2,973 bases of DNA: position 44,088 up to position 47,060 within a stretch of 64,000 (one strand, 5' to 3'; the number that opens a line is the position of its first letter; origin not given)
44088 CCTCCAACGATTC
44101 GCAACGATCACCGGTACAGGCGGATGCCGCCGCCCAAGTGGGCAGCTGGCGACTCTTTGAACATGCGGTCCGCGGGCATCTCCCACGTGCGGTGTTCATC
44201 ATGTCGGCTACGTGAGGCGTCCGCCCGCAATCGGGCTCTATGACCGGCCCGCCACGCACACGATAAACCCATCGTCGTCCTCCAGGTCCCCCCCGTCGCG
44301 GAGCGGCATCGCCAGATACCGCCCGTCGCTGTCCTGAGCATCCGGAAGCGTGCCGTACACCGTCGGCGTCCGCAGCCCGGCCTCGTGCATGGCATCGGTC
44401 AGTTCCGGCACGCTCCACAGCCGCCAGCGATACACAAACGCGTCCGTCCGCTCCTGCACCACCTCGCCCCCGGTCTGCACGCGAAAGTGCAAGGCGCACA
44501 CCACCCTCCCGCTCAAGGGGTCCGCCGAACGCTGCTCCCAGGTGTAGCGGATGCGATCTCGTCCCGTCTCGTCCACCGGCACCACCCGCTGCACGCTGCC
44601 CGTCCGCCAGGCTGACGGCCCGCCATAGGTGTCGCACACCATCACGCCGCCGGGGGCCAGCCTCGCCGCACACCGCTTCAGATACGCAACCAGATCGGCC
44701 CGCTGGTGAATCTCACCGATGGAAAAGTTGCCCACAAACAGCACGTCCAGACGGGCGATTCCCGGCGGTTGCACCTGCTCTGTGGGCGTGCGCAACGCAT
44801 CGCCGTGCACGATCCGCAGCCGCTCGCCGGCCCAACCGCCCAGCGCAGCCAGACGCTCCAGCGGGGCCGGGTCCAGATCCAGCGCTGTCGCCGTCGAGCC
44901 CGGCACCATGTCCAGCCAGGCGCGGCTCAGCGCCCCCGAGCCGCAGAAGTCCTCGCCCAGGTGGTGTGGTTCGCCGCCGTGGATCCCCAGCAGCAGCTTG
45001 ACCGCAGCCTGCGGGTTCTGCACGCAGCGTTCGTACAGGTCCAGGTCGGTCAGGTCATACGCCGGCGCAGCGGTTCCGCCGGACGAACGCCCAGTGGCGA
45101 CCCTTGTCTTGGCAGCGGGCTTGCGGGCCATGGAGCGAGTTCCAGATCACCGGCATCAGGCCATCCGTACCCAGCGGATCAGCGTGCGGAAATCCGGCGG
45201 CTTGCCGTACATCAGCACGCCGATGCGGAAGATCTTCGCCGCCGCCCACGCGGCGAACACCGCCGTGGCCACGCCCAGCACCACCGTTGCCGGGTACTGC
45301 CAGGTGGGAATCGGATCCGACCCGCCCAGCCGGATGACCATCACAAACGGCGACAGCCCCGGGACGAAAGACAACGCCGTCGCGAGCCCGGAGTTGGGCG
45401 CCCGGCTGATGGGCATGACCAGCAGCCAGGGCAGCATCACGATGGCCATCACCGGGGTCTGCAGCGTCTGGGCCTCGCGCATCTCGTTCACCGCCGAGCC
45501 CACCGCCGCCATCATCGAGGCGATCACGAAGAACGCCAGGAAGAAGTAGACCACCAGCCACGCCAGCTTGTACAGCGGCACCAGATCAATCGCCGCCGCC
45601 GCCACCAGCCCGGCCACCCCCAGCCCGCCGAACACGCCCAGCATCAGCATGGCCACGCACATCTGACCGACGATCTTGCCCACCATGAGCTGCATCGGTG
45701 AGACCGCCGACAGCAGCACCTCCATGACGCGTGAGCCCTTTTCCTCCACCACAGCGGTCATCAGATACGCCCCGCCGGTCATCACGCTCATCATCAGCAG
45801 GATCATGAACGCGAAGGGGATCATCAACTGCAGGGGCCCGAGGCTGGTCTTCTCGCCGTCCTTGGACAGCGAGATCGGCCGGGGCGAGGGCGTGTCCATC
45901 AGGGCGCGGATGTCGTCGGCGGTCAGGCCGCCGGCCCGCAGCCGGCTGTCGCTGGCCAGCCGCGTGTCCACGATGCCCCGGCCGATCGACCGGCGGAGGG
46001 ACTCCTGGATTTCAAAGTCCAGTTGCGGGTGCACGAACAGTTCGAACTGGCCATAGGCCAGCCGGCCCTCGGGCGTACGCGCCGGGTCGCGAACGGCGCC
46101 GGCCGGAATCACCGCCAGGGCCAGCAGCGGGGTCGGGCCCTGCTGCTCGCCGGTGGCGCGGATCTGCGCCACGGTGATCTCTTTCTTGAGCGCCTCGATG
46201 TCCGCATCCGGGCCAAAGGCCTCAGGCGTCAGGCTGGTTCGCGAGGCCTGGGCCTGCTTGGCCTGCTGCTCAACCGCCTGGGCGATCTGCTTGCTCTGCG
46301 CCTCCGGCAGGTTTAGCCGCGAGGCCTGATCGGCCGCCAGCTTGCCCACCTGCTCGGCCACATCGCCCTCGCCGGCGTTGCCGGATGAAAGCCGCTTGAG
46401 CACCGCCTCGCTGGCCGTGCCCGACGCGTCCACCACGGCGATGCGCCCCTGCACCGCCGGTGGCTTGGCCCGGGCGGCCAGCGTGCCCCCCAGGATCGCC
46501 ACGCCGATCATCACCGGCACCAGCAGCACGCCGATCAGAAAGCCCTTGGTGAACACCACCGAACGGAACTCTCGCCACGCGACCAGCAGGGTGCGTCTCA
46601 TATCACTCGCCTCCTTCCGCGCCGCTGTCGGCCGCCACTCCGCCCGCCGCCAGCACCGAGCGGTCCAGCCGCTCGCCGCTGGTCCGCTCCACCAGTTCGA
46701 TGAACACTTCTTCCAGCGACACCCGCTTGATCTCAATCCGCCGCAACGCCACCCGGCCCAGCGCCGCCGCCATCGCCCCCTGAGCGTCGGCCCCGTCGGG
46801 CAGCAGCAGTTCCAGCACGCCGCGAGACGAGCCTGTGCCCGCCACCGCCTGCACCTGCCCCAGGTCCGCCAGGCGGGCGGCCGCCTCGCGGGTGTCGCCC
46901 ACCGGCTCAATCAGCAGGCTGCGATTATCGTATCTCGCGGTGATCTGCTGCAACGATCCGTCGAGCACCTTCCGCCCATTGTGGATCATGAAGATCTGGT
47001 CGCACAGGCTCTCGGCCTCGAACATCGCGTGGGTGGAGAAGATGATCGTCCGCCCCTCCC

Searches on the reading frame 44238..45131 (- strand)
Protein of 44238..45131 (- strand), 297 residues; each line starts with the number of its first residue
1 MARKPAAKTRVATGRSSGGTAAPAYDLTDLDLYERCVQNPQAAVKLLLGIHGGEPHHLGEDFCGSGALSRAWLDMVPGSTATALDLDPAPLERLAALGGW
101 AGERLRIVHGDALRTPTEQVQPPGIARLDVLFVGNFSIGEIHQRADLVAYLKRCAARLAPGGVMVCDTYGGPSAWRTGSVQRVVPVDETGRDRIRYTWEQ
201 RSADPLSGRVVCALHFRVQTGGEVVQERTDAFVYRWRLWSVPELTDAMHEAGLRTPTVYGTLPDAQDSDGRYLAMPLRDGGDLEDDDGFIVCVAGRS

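Call 42: search_protein_families(library=pfam, proteins=[window:44238-45131:-], max_evalue=0.001)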
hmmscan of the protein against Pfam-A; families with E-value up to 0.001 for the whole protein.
window:44238-45131:- (297 aa): 3 families
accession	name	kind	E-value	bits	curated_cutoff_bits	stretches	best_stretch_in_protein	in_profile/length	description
PF08242.18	Methyltransf_12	-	3.9e-07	31.2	30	1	63-163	5-97/98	Methyltransferase domain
PF13649.12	Methyltransf_25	-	1.3e-05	26.3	27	1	63-162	6-97/97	Methyltransferase domain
PF08241.18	Methyltransf_11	-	0.00037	21.5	21.2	0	63-166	5-95/95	Methyltransferase domain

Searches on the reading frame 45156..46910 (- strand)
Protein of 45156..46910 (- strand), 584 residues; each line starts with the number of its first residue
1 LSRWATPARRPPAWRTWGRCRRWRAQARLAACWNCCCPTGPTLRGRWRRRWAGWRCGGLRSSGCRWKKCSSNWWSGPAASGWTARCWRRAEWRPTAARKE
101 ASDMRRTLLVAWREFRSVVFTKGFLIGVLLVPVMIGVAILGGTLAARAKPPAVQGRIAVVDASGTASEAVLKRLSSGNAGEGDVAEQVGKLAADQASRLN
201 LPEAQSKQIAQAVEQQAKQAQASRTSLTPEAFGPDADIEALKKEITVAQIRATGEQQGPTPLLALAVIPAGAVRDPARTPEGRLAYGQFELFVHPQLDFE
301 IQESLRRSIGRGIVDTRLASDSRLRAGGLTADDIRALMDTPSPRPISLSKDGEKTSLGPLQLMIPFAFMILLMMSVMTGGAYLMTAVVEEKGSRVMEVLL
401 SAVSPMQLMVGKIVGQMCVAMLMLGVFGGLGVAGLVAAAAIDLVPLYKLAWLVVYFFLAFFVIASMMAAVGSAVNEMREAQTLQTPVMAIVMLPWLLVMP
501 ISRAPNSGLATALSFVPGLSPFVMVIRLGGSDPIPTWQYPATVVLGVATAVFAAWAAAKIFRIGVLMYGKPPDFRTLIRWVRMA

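Call 42: search_protein_families(library=pfam, proteins=[window:45156-46910:-], max_evalue=0.001)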
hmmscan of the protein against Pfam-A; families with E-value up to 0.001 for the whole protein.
window:45156-46910:- (584 aa): 1 family
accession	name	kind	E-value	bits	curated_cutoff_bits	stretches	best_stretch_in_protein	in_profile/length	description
PF12698.13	ABC2_membrane_3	-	1.9e-33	116.4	31.6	1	361-558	158-346/347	ABC-2 family transporter protein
